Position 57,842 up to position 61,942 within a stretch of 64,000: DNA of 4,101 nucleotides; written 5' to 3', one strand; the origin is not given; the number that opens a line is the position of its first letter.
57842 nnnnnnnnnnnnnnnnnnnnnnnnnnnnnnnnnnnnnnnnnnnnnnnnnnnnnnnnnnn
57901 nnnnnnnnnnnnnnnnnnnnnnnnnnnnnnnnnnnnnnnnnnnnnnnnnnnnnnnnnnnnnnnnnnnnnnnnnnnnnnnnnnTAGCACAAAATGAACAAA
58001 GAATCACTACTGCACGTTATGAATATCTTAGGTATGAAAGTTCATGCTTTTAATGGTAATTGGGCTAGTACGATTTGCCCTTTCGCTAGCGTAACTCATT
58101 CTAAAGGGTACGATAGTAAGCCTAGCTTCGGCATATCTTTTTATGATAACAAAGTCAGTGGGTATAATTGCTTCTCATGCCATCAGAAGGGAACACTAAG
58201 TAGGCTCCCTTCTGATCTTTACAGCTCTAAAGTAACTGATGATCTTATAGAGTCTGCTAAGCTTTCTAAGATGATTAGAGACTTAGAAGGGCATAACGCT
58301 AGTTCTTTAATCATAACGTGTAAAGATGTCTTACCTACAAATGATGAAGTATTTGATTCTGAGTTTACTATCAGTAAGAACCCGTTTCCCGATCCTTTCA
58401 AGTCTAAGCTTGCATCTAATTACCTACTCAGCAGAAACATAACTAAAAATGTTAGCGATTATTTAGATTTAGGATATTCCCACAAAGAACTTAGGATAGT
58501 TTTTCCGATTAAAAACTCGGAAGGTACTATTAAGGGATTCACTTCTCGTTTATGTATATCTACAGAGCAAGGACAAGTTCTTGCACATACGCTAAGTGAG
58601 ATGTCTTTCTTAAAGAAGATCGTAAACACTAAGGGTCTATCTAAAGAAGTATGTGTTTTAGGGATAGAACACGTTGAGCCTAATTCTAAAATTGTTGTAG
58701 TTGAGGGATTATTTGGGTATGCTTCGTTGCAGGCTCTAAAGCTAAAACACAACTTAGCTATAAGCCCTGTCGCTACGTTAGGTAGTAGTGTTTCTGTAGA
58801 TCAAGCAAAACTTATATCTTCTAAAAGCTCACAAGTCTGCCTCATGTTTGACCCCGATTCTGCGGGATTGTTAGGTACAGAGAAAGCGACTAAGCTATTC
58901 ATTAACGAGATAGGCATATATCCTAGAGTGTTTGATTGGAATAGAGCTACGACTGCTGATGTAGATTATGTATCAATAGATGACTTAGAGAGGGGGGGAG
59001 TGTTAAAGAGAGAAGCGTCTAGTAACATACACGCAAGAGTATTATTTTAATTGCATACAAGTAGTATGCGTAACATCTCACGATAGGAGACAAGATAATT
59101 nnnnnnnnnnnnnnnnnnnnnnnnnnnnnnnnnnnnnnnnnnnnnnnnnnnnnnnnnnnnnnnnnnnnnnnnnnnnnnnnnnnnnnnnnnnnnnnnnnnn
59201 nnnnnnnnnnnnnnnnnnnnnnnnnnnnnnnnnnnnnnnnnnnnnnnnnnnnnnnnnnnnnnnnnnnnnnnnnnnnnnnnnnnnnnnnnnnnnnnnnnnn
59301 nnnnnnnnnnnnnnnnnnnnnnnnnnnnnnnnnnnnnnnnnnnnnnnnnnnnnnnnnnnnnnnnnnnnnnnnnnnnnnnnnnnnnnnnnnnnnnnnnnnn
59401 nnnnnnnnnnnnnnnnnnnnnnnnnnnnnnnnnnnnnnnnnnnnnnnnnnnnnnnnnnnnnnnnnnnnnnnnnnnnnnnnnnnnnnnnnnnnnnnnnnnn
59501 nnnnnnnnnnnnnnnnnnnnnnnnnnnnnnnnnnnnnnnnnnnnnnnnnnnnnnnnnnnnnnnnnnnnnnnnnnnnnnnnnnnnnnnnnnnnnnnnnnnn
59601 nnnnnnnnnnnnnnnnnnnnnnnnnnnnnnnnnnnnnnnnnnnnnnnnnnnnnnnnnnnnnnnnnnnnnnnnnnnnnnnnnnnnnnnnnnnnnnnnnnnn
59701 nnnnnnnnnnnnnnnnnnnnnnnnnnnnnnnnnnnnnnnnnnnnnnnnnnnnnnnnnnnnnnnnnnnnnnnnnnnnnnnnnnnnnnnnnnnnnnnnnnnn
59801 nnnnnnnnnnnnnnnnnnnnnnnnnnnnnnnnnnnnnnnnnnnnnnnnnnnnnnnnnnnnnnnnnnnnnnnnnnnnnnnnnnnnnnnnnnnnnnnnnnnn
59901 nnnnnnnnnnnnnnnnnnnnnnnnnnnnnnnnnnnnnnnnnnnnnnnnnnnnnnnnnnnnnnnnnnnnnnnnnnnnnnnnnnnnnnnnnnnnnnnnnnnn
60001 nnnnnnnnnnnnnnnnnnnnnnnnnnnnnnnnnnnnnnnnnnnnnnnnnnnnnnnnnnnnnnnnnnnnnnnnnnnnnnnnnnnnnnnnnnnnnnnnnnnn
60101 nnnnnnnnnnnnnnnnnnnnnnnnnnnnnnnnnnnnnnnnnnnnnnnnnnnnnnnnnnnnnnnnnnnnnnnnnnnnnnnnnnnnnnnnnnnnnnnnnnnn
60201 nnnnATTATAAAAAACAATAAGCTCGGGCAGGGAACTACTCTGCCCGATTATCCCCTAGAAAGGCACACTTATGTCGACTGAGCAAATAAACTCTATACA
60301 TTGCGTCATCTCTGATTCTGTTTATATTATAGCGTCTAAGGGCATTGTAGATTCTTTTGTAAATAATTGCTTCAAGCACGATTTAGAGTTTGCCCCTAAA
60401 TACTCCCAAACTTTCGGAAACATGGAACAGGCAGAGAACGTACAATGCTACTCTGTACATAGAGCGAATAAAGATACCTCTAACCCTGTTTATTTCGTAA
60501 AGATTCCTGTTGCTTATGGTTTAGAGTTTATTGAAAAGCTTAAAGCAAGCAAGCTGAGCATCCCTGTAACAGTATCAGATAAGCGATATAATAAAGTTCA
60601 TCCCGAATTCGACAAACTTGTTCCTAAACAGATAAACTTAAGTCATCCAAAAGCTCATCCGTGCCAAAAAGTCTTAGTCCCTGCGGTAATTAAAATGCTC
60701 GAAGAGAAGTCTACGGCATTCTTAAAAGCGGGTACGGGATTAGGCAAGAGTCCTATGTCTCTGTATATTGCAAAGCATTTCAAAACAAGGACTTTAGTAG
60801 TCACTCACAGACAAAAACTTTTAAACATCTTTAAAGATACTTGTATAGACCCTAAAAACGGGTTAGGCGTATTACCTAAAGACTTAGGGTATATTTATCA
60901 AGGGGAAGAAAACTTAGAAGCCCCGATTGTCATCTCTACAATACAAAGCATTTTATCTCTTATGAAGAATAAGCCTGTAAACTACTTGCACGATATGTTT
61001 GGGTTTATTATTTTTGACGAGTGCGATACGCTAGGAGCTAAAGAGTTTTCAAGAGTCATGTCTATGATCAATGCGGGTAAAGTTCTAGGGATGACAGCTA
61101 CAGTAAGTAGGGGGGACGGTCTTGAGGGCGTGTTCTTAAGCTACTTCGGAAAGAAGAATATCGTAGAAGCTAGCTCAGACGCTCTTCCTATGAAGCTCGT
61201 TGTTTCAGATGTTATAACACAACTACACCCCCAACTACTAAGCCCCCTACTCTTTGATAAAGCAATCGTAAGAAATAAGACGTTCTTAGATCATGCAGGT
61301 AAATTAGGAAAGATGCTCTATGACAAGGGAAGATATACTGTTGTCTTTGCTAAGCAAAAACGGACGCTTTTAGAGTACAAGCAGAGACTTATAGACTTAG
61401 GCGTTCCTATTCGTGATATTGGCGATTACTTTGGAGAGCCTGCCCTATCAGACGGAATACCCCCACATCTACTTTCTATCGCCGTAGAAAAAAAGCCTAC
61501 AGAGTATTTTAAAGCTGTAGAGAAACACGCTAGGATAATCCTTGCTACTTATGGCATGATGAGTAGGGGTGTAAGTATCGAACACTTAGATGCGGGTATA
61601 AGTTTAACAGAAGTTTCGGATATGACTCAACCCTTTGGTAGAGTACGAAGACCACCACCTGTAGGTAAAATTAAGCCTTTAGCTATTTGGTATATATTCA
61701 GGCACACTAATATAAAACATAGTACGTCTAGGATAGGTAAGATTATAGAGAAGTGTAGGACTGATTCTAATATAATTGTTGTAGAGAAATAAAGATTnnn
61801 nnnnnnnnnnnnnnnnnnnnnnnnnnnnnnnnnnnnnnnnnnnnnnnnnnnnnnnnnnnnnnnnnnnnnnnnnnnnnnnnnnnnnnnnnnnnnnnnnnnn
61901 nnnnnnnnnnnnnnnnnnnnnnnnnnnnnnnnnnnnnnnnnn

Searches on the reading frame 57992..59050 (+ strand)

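Call 69: search_protein_families(library=phrogs, proteins=[window:57992-59050:+], max_evalue=0.001)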
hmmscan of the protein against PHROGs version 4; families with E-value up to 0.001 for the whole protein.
window:57992-59050:+ (352 aa): 3 families
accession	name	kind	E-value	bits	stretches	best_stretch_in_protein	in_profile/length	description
phrog_47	-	DNA, RNA and nucleotide metabolism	5.5e-27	95.7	1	7-305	32-300/947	DNA primase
phrog_6444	-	DNA, RNA and nucleotide metabolism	1.3e-08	35.1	1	168-303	203-326/577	DNA primase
phrog_239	-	DNA, RNA and nucleotide metabolism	9.1e-05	22.5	1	42-306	54-278/801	DNA primase/helicase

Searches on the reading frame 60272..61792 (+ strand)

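Call 63: search_protein_families(library=phrogs, proteins=[window:60272-61792:+], max_evalue=0.00001)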
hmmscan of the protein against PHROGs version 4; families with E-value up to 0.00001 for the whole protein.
window:60272-61792:+ (506 aa): 5 families
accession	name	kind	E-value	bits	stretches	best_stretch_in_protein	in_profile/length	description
phrog_16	-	DNA, RNA and nucleotide metabolism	3.5e-35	122.5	1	87-483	236-609/986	DNA helicase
phrog_9690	-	DNA, RNA and nucleotide metabolism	1.1e-07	32.3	0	213-296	16-95/306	DNA helicase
phrog_62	-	DNA, RNA and nucleotide metabolism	1.5e-06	27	1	122-285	691-856/1881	DNA helicase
phrog_2488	-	DNA, RNA and nucleotide metabolism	2.2e-06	27.7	0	124-181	15-81/579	DNA helicase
phrog_16259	-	DNA, RNA and nucleotide metabolism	4.1e-06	27.3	1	127-271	117-253/330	DNA helicase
